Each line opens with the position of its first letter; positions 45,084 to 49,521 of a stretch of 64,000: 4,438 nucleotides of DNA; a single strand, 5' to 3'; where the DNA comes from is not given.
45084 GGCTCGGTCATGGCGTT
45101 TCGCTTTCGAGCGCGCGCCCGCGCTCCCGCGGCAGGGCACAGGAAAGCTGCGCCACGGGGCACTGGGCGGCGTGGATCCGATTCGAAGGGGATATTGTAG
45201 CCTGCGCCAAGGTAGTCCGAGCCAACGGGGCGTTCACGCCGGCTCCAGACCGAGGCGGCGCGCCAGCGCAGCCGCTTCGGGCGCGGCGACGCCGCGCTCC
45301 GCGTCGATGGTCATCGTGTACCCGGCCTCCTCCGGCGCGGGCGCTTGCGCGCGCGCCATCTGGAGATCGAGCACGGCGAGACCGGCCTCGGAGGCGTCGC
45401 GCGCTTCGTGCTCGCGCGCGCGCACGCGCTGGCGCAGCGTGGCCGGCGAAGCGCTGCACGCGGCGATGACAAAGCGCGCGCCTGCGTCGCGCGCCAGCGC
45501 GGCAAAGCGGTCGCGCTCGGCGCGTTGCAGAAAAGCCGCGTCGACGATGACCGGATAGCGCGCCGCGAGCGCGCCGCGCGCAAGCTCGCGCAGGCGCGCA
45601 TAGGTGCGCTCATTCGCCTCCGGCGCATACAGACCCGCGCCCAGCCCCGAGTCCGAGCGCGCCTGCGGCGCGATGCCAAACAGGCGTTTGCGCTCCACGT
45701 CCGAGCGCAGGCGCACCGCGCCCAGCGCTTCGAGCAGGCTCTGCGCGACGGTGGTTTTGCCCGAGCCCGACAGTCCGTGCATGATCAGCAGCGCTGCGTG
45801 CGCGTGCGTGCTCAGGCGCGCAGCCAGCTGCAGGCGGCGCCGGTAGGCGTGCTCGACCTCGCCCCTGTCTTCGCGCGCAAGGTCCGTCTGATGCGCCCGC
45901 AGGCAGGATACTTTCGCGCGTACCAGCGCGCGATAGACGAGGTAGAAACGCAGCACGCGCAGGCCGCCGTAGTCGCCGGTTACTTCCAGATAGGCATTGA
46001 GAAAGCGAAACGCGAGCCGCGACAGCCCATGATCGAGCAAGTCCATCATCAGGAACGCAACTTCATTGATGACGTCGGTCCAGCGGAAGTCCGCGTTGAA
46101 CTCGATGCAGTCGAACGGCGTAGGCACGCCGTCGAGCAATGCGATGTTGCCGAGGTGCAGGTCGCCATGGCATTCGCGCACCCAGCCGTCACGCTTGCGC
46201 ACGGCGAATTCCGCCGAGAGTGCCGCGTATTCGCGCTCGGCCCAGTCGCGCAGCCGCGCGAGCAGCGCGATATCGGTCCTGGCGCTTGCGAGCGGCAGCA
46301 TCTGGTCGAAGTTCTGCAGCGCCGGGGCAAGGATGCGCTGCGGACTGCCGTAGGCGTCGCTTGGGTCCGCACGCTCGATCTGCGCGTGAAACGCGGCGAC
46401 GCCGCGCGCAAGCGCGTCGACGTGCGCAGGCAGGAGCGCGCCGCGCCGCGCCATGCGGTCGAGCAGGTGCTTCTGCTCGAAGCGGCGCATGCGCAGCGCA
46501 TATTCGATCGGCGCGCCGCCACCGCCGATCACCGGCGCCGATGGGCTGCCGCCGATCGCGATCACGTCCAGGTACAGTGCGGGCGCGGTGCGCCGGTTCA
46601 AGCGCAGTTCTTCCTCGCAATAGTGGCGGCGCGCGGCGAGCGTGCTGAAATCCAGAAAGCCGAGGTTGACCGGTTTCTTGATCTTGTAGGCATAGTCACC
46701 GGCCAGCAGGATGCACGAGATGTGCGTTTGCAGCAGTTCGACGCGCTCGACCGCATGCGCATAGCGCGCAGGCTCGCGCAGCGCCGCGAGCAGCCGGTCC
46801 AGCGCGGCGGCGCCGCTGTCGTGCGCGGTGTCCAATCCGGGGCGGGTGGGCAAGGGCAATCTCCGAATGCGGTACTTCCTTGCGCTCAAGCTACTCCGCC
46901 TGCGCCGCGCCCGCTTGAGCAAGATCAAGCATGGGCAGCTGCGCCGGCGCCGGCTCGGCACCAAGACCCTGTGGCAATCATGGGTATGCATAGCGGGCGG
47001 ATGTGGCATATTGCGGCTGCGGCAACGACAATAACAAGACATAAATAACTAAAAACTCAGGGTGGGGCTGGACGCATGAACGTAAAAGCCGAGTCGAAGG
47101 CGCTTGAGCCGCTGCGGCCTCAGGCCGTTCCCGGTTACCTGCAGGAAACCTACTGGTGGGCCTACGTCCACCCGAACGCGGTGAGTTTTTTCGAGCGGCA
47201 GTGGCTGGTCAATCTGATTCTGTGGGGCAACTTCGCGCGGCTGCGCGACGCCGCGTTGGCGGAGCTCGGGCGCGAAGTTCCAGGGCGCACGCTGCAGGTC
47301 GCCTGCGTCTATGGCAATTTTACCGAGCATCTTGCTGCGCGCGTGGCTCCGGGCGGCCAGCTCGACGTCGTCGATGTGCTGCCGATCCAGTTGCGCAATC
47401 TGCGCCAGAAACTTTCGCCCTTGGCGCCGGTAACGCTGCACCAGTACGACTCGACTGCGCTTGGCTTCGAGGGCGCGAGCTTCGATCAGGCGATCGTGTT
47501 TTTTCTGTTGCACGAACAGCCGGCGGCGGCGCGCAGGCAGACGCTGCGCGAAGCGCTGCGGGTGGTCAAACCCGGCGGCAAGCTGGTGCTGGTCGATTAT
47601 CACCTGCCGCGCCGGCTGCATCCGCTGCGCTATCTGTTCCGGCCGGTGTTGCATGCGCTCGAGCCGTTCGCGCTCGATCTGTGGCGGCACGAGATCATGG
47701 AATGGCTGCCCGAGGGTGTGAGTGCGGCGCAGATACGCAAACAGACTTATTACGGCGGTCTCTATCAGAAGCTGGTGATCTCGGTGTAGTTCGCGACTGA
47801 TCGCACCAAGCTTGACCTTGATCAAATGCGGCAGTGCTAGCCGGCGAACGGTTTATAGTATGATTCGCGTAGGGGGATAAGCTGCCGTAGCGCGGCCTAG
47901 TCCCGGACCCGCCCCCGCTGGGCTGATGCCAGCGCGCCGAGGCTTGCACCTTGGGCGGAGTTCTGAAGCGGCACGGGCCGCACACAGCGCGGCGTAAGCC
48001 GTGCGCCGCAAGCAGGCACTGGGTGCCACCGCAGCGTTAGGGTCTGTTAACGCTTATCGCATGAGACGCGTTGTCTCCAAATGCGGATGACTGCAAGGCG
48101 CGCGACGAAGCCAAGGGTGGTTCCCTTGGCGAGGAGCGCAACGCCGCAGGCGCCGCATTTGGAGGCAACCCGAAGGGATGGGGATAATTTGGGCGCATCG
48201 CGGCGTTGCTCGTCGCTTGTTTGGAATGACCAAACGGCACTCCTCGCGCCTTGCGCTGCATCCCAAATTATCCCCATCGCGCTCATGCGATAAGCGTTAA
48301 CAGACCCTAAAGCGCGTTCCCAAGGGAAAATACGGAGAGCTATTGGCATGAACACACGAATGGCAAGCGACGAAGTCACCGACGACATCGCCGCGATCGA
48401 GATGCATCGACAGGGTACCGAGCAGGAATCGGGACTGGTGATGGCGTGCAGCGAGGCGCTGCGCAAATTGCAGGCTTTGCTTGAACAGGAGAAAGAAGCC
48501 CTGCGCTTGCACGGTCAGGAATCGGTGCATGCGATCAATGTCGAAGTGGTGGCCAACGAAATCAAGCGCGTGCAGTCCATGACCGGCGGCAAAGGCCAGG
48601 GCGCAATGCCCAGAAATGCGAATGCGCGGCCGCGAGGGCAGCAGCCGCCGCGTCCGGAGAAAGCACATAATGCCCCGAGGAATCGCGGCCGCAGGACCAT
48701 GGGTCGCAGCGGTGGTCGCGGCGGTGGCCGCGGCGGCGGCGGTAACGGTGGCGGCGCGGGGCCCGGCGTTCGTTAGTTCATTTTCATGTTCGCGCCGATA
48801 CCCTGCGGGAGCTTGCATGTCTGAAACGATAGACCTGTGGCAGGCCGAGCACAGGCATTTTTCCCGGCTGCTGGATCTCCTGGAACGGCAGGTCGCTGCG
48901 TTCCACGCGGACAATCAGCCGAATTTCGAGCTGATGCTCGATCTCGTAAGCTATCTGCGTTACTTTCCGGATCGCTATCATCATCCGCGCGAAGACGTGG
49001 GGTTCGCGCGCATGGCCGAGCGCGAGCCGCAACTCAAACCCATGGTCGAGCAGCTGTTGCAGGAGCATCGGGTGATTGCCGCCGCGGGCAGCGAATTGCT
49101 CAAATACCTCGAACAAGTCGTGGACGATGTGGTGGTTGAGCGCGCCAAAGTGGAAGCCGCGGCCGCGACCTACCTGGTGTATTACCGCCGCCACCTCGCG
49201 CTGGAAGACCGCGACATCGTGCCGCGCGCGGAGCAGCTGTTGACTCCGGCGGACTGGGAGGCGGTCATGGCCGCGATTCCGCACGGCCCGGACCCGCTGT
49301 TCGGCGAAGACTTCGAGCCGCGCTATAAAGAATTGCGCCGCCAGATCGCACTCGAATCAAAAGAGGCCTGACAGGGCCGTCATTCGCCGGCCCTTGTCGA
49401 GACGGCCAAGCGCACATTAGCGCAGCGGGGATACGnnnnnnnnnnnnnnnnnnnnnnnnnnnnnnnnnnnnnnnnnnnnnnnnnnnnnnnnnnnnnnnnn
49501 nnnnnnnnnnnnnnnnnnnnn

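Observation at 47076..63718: Candidate rhodoquinol-fed, FNR-controlled extracellular electron transfer region (rquA + 3x mtrC + mtrAB)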

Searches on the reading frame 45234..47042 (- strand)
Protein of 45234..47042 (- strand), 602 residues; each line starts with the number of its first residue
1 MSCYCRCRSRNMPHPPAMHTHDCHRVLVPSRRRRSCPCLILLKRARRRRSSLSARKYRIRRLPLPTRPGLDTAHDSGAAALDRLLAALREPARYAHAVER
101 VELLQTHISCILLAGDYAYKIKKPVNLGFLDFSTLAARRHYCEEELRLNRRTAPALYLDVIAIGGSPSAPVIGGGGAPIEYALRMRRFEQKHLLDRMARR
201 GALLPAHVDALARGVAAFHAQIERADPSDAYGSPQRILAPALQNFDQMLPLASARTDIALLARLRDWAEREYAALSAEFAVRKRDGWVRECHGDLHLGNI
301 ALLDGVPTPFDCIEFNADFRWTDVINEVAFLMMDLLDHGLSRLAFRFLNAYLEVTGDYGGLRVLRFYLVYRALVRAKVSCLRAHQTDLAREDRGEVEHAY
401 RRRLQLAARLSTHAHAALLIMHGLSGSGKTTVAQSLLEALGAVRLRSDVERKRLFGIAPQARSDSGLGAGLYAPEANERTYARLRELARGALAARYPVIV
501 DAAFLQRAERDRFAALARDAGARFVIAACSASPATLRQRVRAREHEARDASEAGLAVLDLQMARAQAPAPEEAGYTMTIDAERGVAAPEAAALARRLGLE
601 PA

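Call 3: search_protein_families(library=pfam, proteins=[window:45234-47042:-], max_evalue=0.01)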
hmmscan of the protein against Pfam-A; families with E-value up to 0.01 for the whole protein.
window:45234-47042:- (602 aa): 8 families
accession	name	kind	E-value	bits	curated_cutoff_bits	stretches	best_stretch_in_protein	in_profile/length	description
PF13671.12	AAA_33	-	9.4e-43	146.4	27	1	418-568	1-143/143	AAA domain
PF06414.18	Zeta_toxin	-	7.2e-08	32.5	22.3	1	414-547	14-147/199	Zeta toxin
PF08433.16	KTI12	-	2.4e-05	24.4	22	1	417-546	2-122/271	Chromatin associated protein KTI12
PF13604.12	AAA_30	-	0.00036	20.8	27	1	412-525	14-120/191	AAA domain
PF07931.18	CPT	-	0.00038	20.8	22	1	417-581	2-155/172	Chloramphenicol phosphotransferase-like protein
PF13238.12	AAA_18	-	0.00043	21.2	29.4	1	422-550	4-118/128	AAA domain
PF13401.12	AAA_22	-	0.0018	19.1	27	1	415-451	4-33/130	AAA domain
PF13207.12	AAA_17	-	0.0029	18.3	27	0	423-550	2-129/136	AAA domain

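Call 4: search_protein_families(library=ncbifam, proteins=[window:45234-47042:-], max_evalue=0.01)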
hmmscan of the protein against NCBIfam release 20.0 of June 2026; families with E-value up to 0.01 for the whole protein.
window:45234-47042:- (602 aa): 5 families
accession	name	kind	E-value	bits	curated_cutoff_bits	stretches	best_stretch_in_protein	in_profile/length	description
TIGR01313.1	therm_gnt_kin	subfamily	0.0035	17.1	113.75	0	420-586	2-152/164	gluconokinase, GntK/IdnK-type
NF005255.0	PRK06762.2-2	equivalog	0.0051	16.8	140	1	417-455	4-44/163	hypothetical protein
NF003013.0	PRK03846.1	subfamily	0.0062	16.2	163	0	406-443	17-55/202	adenylyl-sulfate kinase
TIGR00455.1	apsK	equivalog_domain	0.0068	16.1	138.7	0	414-446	16-48/184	adenylyl-sulfate kinase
TIGR00150.1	T6A_YjeE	equivalog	0.009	15.9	60.1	0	405-442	10-48/135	tRNA (adenosine(37)-N6)-threonylcarbamoyltransferase complex ATPase subunit type 1 TsaE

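Call 61: search_protein_families(library=ncbifam, proteins=[window:45234-46757:-], max_evalue=0.0001)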
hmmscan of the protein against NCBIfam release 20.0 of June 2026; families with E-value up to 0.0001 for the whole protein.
window:45234-46757:- (507 aa): 0 families

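Call 88: search_protein_families(library=pfam, proteins=[window:45234-46757:-], max_evalue=1)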
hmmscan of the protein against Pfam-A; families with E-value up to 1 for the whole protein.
window:45234-46757:- (507 aa): 19 families
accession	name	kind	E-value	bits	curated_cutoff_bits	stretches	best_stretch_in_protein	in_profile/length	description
PF13671.12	AAA_33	-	7.3e-43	146.7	27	1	323-473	1-143/143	AAA domain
PF06414.18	Zeta_toxin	-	5.4e-08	33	22.3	1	319-452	14-147/199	Zeta toxin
PF08433.16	KTI12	-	1.8e-05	24.8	22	1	322-451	2-122/271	Chromatin associated protein KTI12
PF07931.18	CPT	-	0.00025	21.3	22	1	322-486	2-155/172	Chloramphenicol phosphotransferase-like protein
PF13604.12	AAA_30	-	0.00026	21.2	27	1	317-430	14-120/191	AAA domain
PF13238.12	AAA_18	-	0.00032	21.6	29.4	1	327-455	4-118/128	AAA domain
PF13401.12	AAA_22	-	0.0014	19.3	27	1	320-356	4-33/130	AAA domain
PF13207.12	AAA_17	-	0.002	18.9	27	1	328-455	2-129/136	AAA domain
PF02367.23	TsaE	-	0.013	15.9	26.6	1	310-347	9-47/128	Threonylcarbamoyl adenosine biosynthesis protein TsaE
PF05729.18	NACHT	-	0.03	14.6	26.7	1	324-352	3-31/167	NACHT domain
PF25201.1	nSTAND6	-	0.058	13.9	27.7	1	307-343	4-40/148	Novel STAND NTPase 6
PF01078.27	Mg_chelatase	-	0.063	13.1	20.3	1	323-364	24-65/207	Magnesium chelatase, subunit ChlI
PF07728.20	AAA_5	-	0.077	13.4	22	1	324-355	2-38/139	AAA domain (dynein-related subfamily)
PF01583.26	APS_kinase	-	0.084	13.3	21.1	1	323-349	4-30/152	Adenylylsulphate kinase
PF00931.28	NB-ARC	-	0.097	12.4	23.5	1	311-344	8-41/248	NB-ARC domain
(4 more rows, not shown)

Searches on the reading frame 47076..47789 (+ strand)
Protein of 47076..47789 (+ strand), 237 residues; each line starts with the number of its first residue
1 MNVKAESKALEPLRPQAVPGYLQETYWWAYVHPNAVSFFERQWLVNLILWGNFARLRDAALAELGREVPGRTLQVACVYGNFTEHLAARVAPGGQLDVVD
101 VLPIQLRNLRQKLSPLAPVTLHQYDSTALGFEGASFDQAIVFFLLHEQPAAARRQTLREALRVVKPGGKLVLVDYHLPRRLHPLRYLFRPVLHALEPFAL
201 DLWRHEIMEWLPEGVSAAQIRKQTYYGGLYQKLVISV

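Call 3: search_protein_families(library=pfam, proteins=[window:47076-47789:+], max_evalue=0.01)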
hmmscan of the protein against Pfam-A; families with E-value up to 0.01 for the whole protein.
window:47076-47789:+ (237 aa): 8 families
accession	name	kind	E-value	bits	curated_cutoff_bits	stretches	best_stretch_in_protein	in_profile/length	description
PF13649.12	Methyltransf_25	-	4e-14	53.5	27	1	73-168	2-97/97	Methyltransferase domain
PF08241.18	Methyltransf_11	-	1.6e-12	48.4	21.2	1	73-172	1-95/95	Methyltransferase domain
PF01209.24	Ubie_methyltran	-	7e-10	39.1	20.1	1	66-176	45-155/233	ubiE/COQ5 methyltransferase family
PF08242.18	Methyltransf_12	-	1.9e-09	38.6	30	1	73-170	1-98/98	Methyltransferase domain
PF13847.12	Methyltransf_31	-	2.7e-06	27.6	27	1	71-177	6-118/145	Methyltransferase domain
PF13489.12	Methyltransf_23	-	1.1e-05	25.6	27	1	59-188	11-136/164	Methyltransferase domain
PF20922.3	Anamorsin_N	-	0.0027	17.9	27.1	1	133-173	49-88/163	Anamorsin, N-terminal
PF05401.17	NodS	-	0.0082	16.4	24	0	67-170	42-142/201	Nodulation protein S (NodS)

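Call 4: search_protein_families(library=ncbifam, proteins=[window:47076-47789:+], max_evalue=0.01)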
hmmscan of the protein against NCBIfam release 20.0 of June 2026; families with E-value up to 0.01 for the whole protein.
window:47076-47789:+ (237 aa): 17 families
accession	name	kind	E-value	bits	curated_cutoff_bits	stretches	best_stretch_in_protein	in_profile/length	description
NF038261.1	rhodoquin_RquA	equivalog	5e-92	307.5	175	1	18-235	1-216/218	rhodoquinone biosynthesis methyltransferase RquA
NF043040.1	corrin_prot_MT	hypoth_equivalog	3.9e-10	39.5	180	1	44-182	18-157/216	corrinoid protein-associated methyltransferase CpaM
NF001244.0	PRK00216.1-5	equivalog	6.4e-10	38.7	216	1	57-189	37-169/236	bifunctional demethylmenaquinone methyltransferase/2-methoxy-6-polyprenyl-1,4-benzoquinol methylase UbiE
NF001243.0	PRK00216.1-4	equivalog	7.4e-10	38.6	235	1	46-179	25-158/237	demethylmenaquinone methyltransferase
TIGR01934.1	MenG_MenH_UbiE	subfamily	8.5e-10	38.3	158.35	1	56-183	27-151/223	ubiquinone/menaquinone biosynthesis methyltransferase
TIGR02752.1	MenG_heptapren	equivalog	1.3e-08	34.6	419.85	1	55-198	32-174/231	demethylmenaquinone methyltransferase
NF001240.0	PRK00216.1-1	equivalog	2.3e-08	33.4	378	1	70-178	65-174/251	bifunctional demethylmenaquinone methyltransferase/2-methoxy-6-polyprenyl-1,4-benzoquinol methylase UbiE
NF047649.1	MTase_UXPK_star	exception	6.5e-08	31.9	460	1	64-177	72-186/283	methyltransferase/UXPK-star double selenoprotein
NF052510.1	methyltran_MpqE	exception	6.5e-07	29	335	1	53-186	31-164/234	methyl-plastoquinone biosynthesis methyltransferase MpqE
NF001241.0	PRK00216.1-2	equivalog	7.5e-07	29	327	1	46-179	28-154/231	demethylmenaquinone methyltransferase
NF041537.1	ArsM_AhpD_UU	exception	1.6e-06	27.2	510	1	73-182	81-190/345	arsenite methyltransferase/AhpD domain selenoprotein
NF041650.1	nod_mtase_NodS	equivalog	9.3e-06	25.5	300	1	71-172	41-139/190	nodulation methyltransferase NodS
NF041536.1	ArsM_DUF2284_UU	exception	4e-05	22.1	575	1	73-175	81-183/459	arsenite methyltransferase/DUF2284 domain selenoprotein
NF001242.0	PRK00216.1-3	equivalog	6e-05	22.6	351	1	71-175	73-178/258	bifunctional demethylmenaquinone methyltransferase/2-methoxy-6-polyprenyl-1,4-benzoquinol methylase UbiE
TIGR02072.1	BioC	equivalog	0.00052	19.9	184.95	1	68-191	34-150/244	malonyl-ACP O-methyltransferase BioC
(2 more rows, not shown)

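Call 17: find_homologous_proteins(query=window:47076-47789:+, max_evalue=1e-20)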
Query window:47076-47789:+ (237 aa): 7498 proteins with E <= 1e-20 among 8000 candidates; the best 120 are listed.
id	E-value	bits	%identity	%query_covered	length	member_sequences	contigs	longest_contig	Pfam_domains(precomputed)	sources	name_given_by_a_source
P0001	6.9e-156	535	100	100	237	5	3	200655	PF13847.13,PF13489.13,PF13649.13,PF01209.25,PF08241.19,PF08242.19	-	-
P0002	9.1e-149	512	95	100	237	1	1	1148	PF13847.13,PF13489.13,PF13649.13,PF01209.25,PF08241.19,PF08242.19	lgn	-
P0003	2.7e-143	494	91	100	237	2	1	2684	PF13489.13,PF13649.13,PF01209.25,PF08241.19,PF08242.19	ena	-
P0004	4.3e-139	480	88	100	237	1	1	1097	PF13847.13,PF13489.13,PF13649.13,PF01209.25,PF08241.19,PF08242.19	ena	-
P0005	9.2e-139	479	88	100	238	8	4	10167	PF13847.13,PF13489.13,PF13649.13,PF01209.25,PF08241.19,PF08242.19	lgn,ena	-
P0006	3.1e-138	477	88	100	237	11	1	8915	PF13649.13,PF01209.25,PF08241.19,PF08242.19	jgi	jgi:ubiquinone/menaquinone biosynthesis C-methylase UbiE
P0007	3.5e-138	477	89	100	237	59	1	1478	PF13649.13,PF01209.25,PF08241.19,PF08242.19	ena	-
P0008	1.0e-137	476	89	100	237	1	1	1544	PF13847.13,PF13649.13,PF01209.25,PF08241.19,PF08242.19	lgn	-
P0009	2.2e-137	474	89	100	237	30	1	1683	PF13847.13,PF13649.13,PF01209.25,PF08241.19,PF08242.19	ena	-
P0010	3.0e-137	474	88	100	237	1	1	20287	PF13649.13,PF01209.25,PF08241.19,PF08242.19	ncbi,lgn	-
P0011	1.5e-136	472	87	100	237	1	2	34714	PF13489.13,PF13649.13,PF01209.25,PF08241.19,PF08242.19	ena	-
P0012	4.0e-136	470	86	100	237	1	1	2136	PF13649.13,PF01209.25,PF08241.19,PF08242.19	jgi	jgi:ubiquinone/menaquinone biosynthesis C-methylase UbiE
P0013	1.6e-135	468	86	100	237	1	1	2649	PF13847.13,PF13649.13,PF01209.25,PF08241.19,PF08242.19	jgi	jgi:ubiquinone/menaquinone biosynthesis C-methylase UbiE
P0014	1.9e-135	468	88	100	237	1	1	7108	PF13847.13,PF13649.13,PF01209.25,PF08241.19,PF08242.19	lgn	-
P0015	6.8e-135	466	85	100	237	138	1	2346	PF13489.13,PF13649.13,PF01209.25,PF08241.19,PF08242.19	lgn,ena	-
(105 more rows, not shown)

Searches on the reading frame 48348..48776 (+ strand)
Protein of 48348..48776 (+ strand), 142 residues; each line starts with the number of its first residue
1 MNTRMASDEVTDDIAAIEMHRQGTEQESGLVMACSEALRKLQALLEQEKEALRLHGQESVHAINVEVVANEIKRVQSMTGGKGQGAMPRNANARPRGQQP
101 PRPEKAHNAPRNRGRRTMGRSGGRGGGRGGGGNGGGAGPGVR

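Call 3: search_protein_families(library=pfam, proteins=[window:48348-48776:+], max_evalue=0.01)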
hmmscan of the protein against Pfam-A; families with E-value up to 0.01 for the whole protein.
window:48348-48776:+ (142 aa): 0 families

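Call 4: search_protein_families(library=ncbifam, proteins=[window:48348-48776:+], max_evalue=0.01)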
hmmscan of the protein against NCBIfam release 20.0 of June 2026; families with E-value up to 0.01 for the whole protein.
window:48348-48776:+ (142 aa): 0 families

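Call 87: search_solved_structures(query=window:48348-48776:+, max_evalue=5)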
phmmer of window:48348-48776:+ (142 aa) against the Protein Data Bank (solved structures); distinct sequences matched with E-value up to 5: 7.
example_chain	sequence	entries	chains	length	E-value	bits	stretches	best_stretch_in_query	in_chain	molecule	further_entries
5d9y_A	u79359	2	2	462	0.36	14.3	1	70-138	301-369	Methylcytosine dioxygenase TET2,Methylcytosine dioxygenase TET2 | Methylcytosine dioxygenase TET2, chimeric construct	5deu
4nm6_A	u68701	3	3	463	0.37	14.3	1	70-138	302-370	Methylcytosine dioxygenase TET2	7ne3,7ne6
4cgb_A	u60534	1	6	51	0.37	14.3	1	9-53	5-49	ECHINODERM MICROTUBULE-ASSOCIATED PROTEIN-LIKE 2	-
9hxv_A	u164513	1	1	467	0.37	14.3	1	70-138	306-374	Methylcytosine dioxygenase TET2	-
9y6s_9V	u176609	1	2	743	0.73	13.3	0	21-74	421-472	DUF4200 domain-containing protein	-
5fpn_A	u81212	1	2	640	1.4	12.4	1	121-141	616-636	HEAT SHOCK-RELATED 70 KDA PROTEIN 2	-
7jvx_A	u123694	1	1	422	4.6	10.7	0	98-134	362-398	Phosphatidylinositol 3,4,5-trisphosphate 3-phosphatase and dual-specificity protein phosph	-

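Call 88: search_protein_families(library=pfam, proteins=[window:48348-48776:+], max_evalue=1)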
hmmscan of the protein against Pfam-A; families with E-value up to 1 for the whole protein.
window:48348-48776:+ (142 aa): 0 families

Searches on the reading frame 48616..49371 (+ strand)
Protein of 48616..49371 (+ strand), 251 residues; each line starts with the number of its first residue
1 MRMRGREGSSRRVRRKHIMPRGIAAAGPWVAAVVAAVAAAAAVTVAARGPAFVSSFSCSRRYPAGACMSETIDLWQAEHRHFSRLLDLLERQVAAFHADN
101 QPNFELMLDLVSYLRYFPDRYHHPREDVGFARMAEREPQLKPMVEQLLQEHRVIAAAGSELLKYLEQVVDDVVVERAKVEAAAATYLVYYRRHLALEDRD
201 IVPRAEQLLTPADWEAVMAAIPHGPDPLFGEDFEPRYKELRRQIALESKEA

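Call 3: search_protein_families(library=pfam, proteins=[window:48616-49371:+], max_evalue=0.01)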
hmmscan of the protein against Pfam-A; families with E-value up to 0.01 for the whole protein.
window:48616-49371:+ (251 aa): 1 family
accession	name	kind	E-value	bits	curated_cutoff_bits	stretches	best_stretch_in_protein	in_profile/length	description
PF01814.28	Hemerythrin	-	6.1e-14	53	25.3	1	72-205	3-127/127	Hemerythrin HHE cation binding domain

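Call 4: search_protein_families(library=ncbifam, proteins=[window:48616-49371:+], max_evalue=0.01)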
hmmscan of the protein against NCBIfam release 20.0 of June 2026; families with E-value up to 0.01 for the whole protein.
window:48616-49371:+ (251 aa): 0 families

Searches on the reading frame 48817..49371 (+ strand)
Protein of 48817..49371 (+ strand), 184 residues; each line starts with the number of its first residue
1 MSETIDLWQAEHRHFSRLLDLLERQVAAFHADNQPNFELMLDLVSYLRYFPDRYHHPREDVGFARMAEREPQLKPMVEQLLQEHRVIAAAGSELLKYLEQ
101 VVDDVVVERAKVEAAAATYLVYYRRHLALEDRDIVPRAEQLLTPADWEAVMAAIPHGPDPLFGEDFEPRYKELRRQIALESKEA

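Call 61: search_protein_families(library=ncbifam, proteins=[window:48817-49371:+], max_evalue=0.0001)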
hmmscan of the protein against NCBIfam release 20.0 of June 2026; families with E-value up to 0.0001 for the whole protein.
window:48817-49371:+ (184 aa): 0 families

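Call 86: search_solved_structures(query=window:48817-49371:+, max_evalue=1)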
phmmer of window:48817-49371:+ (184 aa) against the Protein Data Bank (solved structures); distinct sequences matched with E-value up to 1: 2.
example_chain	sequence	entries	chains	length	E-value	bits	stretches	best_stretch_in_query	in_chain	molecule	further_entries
6t9h_A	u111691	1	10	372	0.61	13.4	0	151-178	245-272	Linalool dehydratase-isomerase protein LDI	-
6tft_A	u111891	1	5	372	0.69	13.2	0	151-178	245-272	Linalool dehydratase-isomerase protein LDI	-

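Call 88: search_protein_families(library=pfam, proteins=[window:48817-49371:+], max_evalue=1)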
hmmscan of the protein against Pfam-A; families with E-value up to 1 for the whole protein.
window:48817-49371:+ (184 aa): 2 families
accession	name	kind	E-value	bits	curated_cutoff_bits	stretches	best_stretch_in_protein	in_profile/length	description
PF01814.28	Hemerythrin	-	2.5e-14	54.3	25.3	1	5-138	3-127/127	Hemerythrin HHE cation binding domain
PF03587.19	EMG1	-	0.21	11.5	28.2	1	76-112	101-138/197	EMG1/NEP1 methyltransferase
